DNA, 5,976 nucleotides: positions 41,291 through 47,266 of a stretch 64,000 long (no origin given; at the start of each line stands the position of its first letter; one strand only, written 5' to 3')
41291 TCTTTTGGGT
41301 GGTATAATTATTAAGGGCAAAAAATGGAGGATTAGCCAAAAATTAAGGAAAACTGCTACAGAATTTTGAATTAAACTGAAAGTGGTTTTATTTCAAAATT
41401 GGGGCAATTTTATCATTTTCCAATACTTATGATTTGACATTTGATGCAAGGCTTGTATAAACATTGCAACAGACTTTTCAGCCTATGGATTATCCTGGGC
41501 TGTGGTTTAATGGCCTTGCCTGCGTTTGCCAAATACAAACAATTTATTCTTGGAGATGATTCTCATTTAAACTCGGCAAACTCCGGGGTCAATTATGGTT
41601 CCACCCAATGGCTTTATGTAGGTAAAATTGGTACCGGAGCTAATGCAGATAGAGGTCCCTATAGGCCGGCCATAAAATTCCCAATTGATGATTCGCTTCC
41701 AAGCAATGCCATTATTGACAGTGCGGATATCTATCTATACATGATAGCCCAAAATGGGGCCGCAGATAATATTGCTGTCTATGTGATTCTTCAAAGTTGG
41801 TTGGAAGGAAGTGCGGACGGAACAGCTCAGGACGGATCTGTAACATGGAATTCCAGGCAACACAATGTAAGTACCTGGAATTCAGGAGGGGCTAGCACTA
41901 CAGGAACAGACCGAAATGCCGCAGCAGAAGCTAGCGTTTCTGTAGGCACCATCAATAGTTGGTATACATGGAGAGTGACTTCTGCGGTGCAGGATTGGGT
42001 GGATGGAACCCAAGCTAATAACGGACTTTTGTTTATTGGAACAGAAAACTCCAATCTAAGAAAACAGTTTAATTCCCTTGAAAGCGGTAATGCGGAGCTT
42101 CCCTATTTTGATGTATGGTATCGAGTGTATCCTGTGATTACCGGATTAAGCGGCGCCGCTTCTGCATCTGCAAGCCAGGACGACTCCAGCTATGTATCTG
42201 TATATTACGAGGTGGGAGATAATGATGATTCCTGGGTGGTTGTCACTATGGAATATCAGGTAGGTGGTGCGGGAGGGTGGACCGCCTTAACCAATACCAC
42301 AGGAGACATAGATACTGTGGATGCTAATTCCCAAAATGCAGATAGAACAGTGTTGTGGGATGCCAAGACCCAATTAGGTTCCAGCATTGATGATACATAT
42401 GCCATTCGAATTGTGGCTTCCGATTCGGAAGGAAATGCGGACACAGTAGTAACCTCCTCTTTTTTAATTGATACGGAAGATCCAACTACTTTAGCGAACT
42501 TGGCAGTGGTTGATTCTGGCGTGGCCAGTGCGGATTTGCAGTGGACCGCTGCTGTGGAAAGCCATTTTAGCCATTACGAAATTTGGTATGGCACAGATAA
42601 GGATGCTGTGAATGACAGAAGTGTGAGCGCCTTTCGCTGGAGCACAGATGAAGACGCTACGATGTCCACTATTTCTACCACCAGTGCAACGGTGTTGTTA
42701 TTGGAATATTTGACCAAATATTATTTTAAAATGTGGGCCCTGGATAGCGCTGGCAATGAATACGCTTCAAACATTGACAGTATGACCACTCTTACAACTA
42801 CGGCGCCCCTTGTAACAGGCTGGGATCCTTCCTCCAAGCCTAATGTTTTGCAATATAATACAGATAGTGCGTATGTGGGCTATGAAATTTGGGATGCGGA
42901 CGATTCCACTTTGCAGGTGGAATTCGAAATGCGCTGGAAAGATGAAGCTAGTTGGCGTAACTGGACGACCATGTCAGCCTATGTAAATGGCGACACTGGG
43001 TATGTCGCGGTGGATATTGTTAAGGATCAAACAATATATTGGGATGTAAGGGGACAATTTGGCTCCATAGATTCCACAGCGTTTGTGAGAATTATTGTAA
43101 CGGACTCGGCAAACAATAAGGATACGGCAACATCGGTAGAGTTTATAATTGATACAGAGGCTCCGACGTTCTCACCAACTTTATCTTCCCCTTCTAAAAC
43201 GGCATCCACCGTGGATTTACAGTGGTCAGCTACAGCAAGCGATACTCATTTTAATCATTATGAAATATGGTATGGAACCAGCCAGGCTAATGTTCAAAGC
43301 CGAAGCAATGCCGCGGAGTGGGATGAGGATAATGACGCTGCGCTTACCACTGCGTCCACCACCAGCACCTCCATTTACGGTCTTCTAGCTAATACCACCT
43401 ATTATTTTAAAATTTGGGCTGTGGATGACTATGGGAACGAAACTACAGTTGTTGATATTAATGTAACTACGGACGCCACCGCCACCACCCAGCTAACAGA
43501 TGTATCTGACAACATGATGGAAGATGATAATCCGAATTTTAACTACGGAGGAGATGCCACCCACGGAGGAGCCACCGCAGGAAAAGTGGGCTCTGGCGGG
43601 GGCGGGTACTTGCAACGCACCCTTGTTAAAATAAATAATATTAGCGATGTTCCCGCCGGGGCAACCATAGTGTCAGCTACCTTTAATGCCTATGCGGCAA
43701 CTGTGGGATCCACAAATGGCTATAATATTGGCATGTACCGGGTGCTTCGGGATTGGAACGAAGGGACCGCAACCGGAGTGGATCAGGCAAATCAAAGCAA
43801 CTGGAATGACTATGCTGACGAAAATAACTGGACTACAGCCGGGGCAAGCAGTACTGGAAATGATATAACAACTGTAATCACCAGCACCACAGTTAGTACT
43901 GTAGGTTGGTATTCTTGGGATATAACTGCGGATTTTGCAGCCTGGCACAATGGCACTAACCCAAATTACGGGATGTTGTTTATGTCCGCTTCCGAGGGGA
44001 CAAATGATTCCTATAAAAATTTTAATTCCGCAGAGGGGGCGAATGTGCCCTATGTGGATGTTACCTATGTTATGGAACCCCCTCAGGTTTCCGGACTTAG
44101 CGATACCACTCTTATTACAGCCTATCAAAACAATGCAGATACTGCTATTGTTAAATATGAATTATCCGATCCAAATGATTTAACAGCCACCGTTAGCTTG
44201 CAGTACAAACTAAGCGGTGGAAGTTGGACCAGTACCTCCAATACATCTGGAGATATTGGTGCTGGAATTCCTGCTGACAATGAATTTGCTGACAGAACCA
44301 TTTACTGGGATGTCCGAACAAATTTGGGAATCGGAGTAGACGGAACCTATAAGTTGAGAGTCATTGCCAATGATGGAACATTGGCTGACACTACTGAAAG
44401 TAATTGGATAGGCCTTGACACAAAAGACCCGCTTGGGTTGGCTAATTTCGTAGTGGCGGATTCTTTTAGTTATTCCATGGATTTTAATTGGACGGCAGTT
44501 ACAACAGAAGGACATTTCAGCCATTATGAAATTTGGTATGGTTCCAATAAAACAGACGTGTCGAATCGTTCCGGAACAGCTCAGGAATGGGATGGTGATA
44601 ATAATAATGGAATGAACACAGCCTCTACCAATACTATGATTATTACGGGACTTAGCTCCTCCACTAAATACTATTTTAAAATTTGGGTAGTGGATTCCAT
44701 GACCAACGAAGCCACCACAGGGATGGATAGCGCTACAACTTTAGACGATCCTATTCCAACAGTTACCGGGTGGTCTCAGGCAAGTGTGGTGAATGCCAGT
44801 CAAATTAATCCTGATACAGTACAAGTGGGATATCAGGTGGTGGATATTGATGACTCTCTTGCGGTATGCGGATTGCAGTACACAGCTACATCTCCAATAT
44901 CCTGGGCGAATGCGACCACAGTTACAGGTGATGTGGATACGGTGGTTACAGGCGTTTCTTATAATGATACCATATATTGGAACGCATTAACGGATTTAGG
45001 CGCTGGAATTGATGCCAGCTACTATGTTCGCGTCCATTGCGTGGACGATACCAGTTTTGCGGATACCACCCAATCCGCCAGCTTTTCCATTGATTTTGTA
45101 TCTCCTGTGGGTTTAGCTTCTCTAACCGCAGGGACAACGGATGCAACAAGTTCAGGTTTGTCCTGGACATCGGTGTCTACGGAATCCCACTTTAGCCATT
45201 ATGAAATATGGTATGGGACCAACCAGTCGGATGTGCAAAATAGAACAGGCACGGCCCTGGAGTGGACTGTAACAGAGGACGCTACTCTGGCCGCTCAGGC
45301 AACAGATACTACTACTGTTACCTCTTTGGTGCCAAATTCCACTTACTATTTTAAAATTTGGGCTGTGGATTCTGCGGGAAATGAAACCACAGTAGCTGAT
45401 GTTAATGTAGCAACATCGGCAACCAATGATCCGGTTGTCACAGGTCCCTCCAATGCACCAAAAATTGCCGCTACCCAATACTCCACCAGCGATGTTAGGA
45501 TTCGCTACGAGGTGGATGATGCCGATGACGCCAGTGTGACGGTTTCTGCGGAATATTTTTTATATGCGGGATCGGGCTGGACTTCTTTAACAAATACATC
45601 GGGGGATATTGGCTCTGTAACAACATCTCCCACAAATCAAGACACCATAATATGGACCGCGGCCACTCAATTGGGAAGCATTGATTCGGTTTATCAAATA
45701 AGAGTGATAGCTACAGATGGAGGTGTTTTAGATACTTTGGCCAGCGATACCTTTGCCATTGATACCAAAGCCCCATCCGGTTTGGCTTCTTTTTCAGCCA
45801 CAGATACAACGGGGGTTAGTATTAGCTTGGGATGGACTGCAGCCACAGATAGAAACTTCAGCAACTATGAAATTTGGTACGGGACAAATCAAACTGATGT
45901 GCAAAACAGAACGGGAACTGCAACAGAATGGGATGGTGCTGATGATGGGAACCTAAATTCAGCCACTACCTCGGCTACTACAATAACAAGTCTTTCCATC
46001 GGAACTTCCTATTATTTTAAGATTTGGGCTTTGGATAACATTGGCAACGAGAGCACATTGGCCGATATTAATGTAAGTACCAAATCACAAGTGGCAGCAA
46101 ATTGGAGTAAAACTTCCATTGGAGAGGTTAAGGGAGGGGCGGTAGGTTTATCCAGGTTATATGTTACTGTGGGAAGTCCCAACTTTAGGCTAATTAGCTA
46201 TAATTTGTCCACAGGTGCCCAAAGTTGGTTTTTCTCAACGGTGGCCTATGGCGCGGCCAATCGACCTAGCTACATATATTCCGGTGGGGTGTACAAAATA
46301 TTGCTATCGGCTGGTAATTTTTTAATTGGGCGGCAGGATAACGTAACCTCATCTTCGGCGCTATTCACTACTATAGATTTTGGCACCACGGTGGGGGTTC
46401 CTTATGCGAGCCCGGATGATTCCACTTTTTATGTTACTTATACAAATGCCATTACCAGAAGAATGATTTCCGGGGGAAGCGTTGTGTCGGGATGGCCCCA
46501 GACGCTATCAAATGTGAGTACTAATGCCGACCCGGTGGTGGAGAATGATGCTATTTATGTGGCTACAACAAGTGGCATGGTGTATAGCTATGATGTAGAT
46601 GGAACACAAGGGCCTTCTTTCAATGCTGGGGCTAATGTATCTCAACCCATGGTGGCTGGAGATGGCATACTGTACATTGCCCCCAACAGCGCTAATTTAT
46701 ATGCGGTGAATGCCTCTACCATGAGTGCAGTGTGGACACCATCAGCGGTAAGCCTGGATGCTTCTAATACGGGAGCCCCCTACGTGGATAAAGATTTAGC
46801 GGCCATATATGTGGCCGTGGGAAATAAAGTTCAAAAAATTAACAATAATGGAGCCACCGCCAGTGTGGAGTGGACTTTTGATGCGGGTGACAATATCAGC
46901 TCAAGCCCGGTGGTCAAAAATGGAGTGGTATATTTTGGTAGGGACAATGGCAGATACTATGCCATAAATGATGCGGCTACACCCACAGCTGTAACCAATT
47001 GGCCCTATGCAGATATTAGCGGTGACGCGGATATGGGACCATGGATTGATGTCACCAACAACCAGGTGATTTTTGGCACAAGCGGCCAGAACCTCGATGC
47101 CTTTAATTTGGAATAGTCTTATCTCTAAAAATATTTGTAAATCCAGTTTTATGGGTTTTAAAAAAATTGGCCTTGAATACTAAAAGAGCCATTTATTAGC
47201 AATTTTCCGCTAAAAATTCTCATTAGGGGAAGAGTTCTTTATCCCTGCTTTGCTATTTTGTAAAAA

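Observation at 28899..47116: T9SS-associated surface-protein locus: PQQ-propeller CTD protein, PorP/SprF-like barrel, CTD enzyme-like protein, and two ~1900-aa paralogous giants flanking an FG-GAP lipoprotein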

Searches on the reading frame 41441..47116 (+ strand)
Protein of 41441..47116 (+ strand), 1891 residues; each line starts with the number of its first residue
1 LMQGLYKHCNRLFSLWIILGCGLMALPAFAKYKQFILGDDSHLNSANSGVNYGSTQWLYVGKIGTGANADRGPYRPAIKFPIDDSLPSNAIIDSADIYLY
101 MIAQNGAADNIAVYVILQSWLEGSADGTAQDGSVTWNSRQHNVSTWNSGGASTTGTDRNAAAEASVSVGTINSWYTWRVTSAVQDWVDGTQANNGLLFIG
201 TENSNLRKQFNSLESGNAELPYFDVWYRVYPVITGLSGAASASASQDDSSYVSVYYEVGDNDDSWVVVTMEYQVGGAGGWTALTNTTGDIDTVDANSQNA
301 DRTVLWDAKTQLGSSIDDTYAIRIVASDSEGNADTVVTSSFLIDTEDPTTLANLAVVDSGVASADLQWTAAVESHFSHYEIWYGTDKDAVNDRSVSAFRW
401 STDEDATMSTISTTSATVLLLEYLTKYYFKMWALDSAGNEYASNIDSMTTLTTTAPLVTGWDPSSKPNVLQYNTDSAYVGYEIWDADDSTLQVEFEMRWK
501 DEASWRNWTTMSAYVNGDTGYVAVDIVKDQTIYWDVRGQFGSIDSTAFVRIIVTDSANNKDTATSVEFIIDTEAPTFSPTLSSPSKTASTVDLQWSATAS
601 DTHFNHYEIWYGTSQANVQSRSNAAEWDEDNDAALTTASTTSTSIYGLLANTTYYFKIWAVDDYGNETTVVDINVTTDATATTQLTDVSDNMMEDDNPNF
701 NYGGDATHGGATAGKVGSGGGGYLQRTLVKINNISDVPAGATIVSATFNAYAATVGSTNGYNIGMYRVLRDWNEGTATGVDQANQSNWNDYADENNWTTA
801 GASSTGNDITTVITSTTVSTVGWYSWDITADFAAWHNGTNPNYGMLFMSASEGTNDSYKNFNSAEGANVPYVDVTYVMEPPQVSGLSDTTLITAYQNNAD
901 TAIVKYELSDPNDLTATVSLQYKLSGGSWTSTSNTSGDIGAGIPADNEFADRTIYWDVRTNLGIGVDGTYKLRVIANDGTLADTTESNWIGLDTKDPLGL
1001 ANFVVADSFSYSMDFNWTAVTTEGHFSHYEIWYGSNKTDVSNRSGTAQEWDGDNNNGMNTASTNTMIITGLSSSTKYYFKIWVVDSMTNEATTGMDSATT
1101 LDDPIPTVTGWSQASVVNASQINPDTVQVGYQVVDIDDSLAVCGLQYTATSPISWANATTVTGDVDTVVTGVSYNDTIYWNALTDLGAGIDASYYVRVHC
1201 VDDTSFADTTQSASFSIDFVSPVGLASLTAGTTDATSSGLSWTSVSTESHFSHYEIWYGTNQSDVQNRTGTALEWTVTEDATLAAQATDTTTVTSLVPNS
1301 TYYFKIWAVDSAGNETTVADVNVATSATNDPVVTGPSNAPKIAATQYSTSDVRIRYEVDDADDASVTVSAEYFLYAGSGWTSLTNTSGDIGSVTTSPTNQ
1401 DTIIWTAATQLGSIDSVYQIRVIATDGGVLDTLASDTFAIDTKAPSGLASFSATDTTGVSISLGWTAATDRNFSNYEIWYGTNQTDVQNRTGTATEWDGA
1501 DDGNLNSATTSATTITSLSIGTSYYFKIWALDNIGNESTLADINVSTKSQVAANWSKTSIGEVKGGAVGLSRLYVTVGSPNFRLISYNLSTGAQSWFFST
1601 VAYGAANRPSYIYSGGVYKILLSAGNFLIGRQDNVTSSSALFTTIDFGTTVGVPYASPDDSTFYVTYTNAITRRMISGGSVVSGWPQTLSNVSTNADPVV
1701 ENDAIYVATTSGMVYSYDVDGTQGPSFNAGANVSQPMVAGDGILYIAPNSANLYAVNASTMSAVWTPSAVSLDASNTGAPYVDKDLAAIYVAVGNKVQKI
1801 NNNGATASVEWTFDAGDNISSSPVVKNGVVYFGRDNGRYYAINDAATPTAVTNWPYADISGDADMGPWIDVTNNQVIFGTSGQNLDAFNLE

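Call 4: search_protein_families(library=pfam, proteins=[window:41441-47116:+], max_evalue=0.01)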
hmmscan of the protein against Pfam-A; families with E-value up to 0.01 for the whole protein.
window:41441-47116:+ (1891 aa): 7 families
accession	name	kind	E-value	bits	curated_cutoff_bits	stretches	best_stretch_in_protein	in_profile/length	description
PF00041.27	fn3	-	7.2e-28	97.1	25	5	1228-1316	6-76/84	Fibronectin type III domain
PF10179.15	NDNF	-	6.7e-17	62.2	27.3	2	1053-1092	78-117/127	Neuron-derived neurotrophic factor, first Fn(III) domain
PF13570.13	Beta-prop_ACSF4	-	3.2e-09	37.1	133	1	1701-1886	60-239/329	Beta-alanine-activating enzyme, beta-propeller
PF19743.5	ASTN1_2_fn3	-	6.2e-06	27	24.3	0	1291-1325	89-123/123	ASTN1/2 Fn3 domain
PF00688.24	TGFb_propeptide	-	0.00061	20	25.8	0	137-198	144-207/242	TGF-beta propeptide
PF16656.11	Pur_ac_phosph_N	-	0.00074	20.5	30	0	1011-1085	13-82/93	Purple acid Phosphatase, N-terminal domain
PF25059.1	FN3_DSCAM-DSCAML_C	-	0.0038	18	39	0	1265-1326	25-80/89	DSCAM/DSCAML C-terminal Fn3-like domain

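Call 5: search_protein_families(library=ncbifam, proteins=[window:41441-47116:+], max_evalue=0.01)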
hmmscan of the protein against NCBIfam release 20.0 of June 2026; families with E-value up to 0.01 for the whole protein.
window:41441-47116:+ (1891 aa): 1 family
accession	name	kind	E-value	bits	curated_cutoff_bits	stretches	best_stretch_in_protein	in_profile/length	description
NF033679.1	DNRLRE_dom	domain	2.6e-41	141.4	34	2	690-875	2-164/164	DNRLRE domain-containing protein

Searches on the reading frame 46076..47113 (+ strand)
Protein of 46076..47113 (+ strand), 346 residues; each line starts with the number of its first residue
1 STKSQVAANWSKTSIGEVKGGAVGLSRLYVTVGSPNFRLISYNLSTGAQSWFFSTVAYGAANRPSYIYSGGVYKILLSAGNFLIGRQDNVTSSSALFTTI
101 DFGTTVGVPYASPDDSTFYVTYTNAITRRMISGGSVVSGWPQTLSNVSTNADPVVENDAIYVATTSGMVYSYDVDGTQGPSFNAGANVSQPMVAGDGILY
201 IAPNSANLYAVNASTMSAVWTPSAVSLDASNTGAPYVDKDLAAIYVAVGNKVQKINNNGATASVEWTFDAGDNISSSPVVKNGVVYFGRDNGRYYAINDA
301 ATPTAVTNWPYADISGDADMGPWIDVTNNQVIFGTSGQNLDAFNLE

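Call 92: predict_structure(alignment_id=A8)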
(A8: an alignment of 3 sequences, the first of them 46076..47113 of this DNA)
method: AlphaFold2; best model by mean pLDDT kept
length: 346 residues; sequences in the alignment: 3
mean_pLDDT: 82.1   pTM: 0.81
mean pLDDT of the five models: 82.1, 81.2, 80.4, 78.5, 61.1
residues with pLDDT >= 90: 83; 70-90: 216; 50-70: 42; < 50: 5
segments of 3 or more residues with pLDDT < 50: none
pLDDT, mean of each block of 10 residues (from residue 1): 69 88 89 88 92 90 86 90 89 86 87 86 91 88 88 82 91 91 83 82 75 86 57 67 79 77 81 81 83 75 52 63 86 87 86
secondary structure, 60 per line:
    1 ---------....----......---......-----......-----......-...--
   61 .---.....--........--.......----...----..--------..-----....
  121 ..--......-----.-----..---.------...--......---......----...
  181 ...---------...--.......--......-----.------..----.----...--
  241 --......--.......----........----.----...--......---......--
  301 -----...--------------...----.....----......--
elements in order: E10-13 E18-23 E27-32 E38-43 E49-54 E65-69 E72-79 E82-88 E93-95 E117-122 E125-130 E154-156 E159-164 E168-173 E178-183 E193-195 E198-204 E207-212 E236-238 E243-248 E251-257 E262-269 E279-281 E284-289 E293-298 E306-308 E323-325 E330-334 E339-344

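Call 97: fold_search(model_id=the predicted structure, library=pdb)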
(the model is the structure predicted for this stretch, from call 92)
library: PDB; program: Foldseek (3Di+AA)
matches with E <= 10: 1930; with E <= 0.001: 1581
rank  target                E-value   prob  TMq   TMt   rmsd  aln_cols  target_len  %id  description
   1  6tjg                  5.2e-16  1.00  0.81  0.87   2.8       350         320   22  Crystal structure of the computationally designed Cake8 protein (released 2020-05-06)
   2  6tji_A                1.3e-15  1.00  0.72  0.70   5.0       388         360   21  Crystal structure of the computationally designed Cake10 protein (released 2020-05-06)
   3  8pz2_B                2.1e-15  1.00  0.78  0.74   3.5       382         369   15  Wait Complex: Lateral open BAM bound Extended SurA (released 2024-09-25)
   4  6tjh_A                3.5e-15  1.00  0.73  0.70   4.4       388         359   21  Crystal structure of the computationally designed Cake9 protein (released 2020-05-06)
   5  9a3d_MODEL_1_A        9.7e-15  1.00  0.75  0.67   4.0       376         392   15  Model of E. coli BamB by in-cell photo-crosslinking MS and deep learning (released 2023-02-24)
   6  8orr                  1.2e-14  1.00  0.74  0.73   4.8       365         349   16  Outer membrane protein assembly factor BamB from Klebsiella pneumoniae (released 2024-04-24)
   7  9mge_B                1.6e-14  1.00  0.74  0.72   4.1       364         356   16  beta-barrel assembly machine from Escherichia coli in an early state of substrate assembly (released 2025-12-17)
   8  9mgf_B                3.6e-14  1.00  0.77  0.73   3.4       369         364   16  beta-barrel assembly machine from Escherichia coli in a middle state of substrate assembly (released 2025-12-17)
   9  5ayw_B                4.8e-14  1.00  0.75  0.74   4.1       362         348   16  Structure of a membrane complex (released 2016-02-24)
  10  9cnw_B                6.2e-14  1.00  0.75  0.75   3.8       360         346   16  CryoEM structure of the APO-BAM complex in DDM detergent (released 2024-12-25)
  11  8qpv_B                9.1e-14  1.00  0.78  0.75   3.5       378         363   15  Handover Complex: BAM bound OmpX and extended SurA (released 2024-09-25)
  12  8bvq_B                1.2e-13  1.00  0.72  0.69   4.9       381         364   15  E. coli BAM complex (BamABCDE) bound to darobactin B (released 2023-05-24)
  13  3q7m                  1.3e-13  1.00  0.74  0.74   3.9       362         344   16  The crystal structure of BamB from the BAM complex in spacegroup I222 (released 2011-02-09)
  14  4xga_A                1.6e-13  1.00  0.77  0.77   3.5       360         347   16  Crystal structure of BamB and BamA P3-5 complex from E.coli (released 2016-01-20)
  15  7tt2_B                2.0e-13  1.00  0.78  0.77   3.3       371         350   15  BamABCDE bound to substrate EspP class 3 (released 2022-03-30)
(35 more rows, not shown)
